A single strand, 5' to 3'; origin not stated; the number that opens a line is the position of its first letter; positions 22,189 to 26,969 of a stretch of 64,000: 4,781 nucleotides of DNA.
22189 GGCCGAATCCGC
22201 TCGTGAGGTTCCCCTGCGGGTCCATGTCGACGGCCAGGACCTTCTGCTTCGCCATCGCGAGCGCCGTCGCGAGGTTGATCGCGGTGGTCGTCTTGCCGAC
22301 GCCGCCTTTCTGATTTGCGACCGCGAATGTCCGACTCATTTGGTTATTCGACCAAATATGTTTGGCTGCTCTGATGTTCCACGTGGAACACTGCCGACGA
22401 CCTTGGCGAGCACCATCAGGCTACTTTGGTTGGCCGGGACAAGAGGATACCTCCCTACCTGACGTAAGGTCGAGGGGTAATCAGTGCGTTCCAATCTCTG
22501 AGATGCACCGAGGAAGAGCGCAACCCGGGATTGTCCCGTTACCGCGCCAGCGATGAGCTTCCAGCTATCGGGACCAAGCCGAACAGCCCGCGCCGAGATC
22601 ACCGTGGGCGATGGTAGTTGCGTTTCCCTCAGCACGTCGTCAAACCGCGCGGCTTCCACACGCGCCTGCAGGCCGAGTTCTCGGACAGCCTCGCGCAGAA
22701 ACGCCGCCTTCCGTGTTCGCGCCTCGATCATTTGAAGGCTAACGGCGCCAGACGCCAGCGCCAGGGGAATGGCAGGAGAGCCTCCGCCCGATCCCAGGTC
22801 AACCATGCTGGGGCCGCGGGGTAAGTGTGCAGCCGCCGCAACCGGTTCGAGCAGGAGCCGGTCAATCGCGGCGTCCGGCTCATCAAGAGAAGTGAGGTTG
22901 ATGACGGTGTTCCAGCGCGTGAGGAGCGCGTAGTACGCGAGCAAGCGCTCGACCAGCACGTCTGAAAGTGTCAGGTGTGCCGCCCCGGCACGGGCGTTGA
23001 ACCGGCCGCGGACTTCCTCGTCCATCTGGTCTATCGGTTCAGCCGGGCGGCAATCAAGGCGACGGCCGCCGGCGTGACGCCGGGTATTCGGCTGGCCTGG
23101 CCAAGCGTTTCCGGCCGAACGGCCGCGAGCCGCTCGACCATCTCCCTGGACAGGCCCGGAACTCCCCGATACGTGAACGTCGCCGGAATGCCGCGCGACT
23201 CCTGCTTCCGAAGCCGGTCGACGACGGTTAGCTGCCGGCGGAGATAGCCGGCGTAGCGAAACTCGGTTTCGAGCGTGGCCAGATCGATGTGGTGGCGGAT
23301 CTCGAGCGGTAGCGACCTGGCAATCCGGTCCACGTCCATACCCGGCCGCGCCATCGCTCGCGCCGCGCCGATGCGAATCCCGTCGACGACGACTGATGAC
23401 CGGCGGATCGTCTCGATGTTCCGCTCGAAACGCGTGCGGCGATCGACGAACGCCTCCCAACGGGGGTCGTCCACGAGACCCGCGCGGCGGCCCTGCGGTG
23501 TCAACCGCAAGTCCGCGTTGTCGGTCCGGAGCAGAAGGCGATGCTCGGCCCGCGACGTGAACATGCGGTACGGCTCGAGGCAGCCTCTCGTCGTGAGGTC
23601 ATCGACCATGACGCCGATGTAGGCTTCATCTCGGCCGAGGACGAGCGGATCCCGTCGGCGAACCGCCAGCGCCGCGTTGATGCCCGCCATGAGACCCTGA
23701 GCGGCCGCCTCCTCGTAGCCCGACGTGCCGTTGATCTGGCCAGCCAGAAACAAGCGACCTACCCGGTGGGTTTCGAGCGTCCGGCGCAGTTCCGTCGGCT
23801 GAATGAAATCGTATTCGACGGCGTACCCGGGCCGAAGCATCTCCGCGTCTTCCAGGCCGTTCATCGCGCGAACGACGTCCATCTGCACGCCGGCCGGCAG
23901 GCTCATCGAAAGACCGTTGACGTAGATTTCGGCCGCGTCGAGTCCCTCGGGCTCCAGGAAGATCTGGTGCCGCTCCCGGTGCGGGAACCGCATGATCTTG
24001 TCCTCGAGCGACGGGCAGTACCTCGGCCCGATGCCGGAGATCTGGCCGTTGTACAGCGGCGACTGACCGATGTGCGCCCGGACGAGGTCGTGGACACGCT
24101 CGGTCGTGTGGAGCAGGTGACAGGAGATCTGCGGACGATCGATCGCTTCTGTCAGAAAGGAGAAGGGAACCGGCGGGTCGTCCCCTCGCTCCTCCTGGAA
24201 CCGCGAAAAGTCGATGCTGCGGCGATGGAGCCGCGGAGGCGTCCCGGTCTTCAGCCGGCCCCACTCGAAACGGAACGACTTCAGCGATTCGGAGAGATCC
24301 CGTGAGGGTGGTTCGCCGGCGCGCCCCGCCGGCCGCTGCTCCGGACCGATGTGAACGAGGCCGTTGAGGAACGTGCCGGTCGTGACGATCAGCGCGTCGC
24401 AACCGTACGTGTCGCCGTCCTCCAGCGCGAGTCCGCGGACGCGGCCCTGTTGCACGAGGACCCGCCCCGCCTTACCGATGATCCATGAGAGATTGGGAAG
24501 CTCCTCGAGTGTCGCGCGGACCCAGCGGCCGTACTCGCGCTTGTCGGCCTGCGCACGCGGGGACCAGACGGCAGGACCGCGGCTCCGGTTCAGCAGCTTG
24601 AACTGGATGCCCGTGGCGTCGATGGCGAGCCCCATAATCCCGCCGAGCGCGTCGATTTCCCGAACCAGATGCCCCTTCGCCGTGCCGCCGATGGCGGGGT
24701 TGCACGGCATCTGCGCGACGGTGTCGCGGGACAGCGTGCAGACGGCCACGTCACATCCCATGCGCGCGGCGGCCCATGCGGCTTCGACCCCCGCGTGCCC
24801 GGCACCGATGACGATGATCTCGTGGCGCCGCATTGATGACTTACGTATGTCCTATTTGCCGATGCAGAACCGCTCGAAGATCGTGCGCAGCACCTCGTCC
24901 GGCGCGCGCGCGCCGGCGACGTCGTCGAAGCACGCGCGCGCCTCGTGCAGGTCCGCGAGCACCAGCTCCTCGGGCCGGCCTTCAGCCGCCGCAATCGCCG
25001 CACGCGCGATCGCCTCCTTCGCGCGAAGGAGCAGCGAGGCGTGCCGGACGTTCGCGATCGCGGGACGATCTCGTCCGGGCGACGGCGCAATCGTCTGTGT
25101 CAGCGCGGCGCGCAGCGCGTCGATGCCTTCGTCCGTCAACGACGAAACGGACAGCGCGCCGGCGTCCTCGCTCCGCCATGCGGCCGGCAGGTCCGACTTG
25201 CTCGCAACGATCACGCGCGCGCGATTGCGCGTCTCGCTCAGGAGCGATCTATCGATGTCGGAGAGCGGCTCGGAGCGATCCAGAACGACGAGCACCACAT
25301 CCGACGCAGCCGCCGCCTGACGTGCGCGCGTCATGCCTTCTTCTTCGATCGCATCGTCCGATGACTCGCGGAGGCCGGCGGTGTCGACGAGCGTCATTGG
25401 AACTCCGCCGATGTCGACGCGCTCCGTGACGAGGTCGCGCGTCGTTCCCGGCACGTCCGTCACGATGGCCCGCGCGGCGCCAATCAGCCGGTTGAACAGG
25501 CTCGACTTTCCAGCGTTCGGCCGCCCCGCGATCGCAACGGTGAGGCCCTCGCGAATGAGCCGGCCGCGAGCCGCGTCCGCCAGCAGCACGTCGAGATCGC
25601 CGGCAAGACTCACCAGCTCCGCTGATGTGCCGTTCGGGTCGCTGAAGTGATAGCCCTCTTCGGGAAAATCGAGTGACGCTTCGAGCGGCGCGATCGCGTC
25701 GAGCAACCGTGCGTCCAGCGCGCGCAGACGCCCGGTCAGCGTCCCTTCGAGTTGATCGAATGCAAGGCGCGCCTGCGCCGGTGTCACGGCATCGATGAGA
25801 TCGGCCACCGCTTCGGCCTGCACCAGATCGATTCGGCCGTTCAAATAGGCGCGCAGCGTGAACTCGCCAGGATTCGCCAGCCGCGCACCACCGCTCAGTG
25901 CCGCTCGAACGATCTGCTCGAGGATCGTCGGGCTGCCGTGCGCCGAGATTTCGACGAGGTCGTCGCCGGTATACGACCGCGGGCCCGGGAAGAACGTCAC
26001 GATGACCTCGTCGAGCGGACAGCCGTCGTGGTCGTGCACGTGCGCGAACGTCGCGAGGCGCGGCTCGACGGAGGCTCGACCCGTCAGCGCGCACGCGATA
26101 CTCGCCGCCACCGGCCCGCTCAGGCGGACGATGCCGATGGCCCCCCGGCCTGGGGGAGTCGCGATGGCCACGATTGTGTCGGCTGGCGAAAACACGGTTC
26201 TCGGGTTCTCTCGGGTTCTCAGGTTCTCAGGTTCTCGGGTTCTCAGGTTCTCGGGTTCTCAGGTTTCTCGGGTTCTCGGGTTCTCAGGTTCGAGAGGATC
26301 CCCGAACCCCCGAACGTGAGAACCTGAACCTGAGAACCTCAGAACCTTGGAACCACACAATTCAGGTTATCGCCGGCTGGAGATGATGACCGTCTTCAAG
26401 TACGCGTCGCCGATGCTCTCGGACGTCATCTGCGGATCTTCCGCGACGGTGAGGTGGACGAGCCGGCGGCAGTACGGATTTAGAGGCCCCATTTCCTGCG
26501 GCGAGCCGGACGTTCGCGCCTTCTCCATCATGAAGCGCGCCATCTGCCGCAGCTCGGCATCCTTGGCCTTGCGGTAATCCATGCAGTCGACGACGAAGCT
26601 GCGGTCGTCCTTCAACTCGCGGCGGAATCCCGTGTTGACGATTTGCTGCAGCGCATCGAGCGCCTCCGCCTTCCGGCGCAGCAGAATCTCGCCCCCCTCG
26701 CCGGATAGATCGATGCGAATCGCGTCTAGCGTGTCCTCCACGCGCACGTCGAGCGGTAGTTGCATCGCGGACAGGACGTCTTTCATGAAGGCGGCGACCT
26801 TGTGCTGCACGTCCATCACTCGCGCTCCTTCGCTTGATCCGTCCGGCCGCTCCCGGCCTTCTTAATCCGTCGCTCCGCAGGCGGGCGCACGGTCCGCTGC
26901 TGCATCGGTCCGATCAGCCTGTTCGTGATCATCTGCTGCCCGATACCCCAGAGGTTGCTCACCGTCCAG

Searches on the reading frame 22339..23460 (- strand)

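Call 15: search_protein_families(library=pfam, proteins=[window:22339-23460:-])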
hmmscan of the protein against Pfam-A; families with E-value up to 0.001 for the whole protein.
window:22339-23460:- (374 aa): 1 family
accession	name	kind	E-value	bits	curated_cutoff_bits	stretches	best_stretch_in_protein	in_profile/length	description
PF02527.21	GidB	-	4e-24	85.4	27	1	171-295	3-126/184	rRNA small subunit methyltransferase G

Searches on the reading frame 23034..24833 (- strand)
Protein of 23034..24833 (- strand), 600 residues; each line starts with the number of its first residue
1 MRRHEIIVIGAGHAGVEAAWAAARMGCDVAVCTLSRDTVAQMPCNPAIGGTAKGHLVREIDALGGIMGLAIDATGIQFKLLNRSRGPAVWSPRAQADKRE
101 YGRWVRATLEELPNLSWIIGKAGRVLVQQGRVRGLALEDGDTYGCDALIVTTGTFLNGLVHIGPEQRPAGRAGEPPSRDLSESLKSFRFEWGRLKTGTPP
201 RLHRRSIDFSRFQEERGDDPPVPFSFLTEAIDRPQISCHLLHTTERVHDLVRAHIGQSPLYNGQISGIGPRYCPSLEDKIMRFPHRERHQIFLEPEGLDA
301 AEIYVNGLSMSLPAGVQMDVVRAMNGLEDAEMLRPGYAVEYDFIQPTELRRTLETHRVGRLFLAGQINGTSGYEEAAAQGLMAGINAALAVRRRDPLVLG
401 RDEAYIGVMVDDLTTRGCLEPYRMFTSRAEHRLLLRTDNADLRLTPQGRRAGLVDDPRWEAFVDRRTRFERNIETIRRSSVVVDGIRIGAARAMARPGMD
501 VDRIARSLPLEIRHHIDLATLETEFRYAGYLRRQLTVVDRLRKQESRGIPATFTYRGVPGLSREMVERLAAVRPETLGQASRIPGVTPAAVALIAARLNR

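Call 15: search_protein_families(library=pfam, proteins=[window:23034-24833:-])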
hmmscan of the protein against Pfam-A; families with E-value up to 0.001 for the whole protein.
window:23034-24833:- (600 aa): 6 families
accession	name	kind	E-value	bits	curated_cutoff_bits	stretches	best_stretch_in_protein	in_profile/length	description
PF01134.28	GIDA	-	1.9e-160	534.7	22.1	1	6-394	2-390/391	Glucose inhibited division protein A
PF13932.14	SAM_GIDA_C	-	2.1e-22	79.1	27.1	1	540-594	2-56/57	tRNA modifying enzyme MnmG/GidA C-terminal helical bundle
PF07992.20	Pyr_redox_2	-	8.2e-07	29.2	26.1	1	5-154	2-109/291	Pyridine nucleotide-disulphide oxidoreductase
PF21680.2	GIDA_C_1st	-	3.2e-06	28.2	24.7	1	456-534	1-95/96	tRNA modifying enzyme MnmG/GidA C-terminal helical domain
PF01262.27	AlaDh_PNT_C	-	9.3e-05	22.4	23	1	4-42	29-67/214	Alanine dehydrogenase/PNT, C-terminal domain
PF12831.13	FAD_oxidored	-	0.00015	21.6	27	1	5-32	1-28/416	FAD dependent oxidoreductase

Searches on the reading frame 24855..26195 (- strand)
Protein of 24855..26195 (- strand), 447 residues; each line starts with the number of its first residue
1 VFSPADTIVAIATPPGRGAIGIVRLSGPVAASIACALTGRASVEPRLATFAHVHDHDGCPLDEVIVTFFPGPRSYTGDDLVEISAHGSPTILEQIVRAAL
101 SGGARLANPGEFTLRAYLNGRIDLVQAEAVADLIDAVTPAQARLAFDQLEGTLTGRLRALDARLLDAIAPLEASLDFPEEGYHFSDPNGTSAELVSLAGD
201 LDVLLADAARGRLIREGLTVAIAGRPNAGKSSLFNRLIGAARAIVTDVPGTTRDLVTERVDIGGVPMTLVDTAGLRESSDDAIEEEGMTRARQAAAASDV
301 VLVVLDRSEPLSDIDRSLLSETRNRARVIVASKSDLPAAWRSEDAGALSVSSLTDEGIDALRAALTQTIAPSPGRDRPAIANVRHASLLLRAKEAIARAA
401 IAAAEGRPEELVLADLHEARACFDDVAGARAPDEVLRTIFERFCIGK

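Call 15: search_protein_families(library=pfam, proteins=[window:24855-26195:-])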
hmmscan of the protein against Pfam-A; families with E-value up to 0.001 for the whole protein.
window:24855-26195:- (447 aa): 5 families
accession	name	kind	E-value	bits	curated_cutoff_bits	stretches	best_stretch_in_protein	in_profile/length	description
PF12631.12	MnmE_helical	-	2.6e-44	152.3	40.1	1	124-444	1-211/211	MnmE helical domain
PF10396.14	TrmE_N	-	1.2e-38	132.4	29.8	1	7-121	1-117/117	GTP-binding protein TrmE N-terminus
PF01926.29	MMR_HSR1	-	5.3e-28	97.8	21.9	1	219-331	1-111/113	50S ribosome-binding GTPase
PF02421.24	FeoB_N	-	3.2e-10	40.2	27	1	219-308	2-89/156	Ferrous iron transport protein B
PF00350.29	Dynamin_N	-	0.00012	22.6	27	0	220-252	1-33/168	Dynamin family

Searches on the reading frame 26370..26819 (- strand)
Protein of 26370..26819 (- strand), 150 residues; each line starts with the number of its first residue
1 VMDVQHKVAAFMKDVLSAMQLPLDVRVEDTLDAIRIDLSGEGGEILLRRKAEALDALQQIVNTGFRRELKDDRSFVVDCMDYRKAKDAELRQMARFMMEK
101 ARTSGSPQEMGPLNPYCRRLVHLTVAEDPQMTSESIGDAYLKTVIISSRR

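Call 15: search_protein_families(library=pfam, proteins=[window:26370-26819:-])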
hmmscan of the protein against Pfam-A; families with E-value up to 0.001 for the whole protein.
window:26370-26819:- (150 aa): 1 family
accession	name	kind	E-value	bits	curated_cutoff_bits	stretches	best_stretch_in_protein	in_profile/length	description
PF01424.28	R3H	-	4.4e-11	43.1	26.8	1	89-146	2-58/60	R3H domain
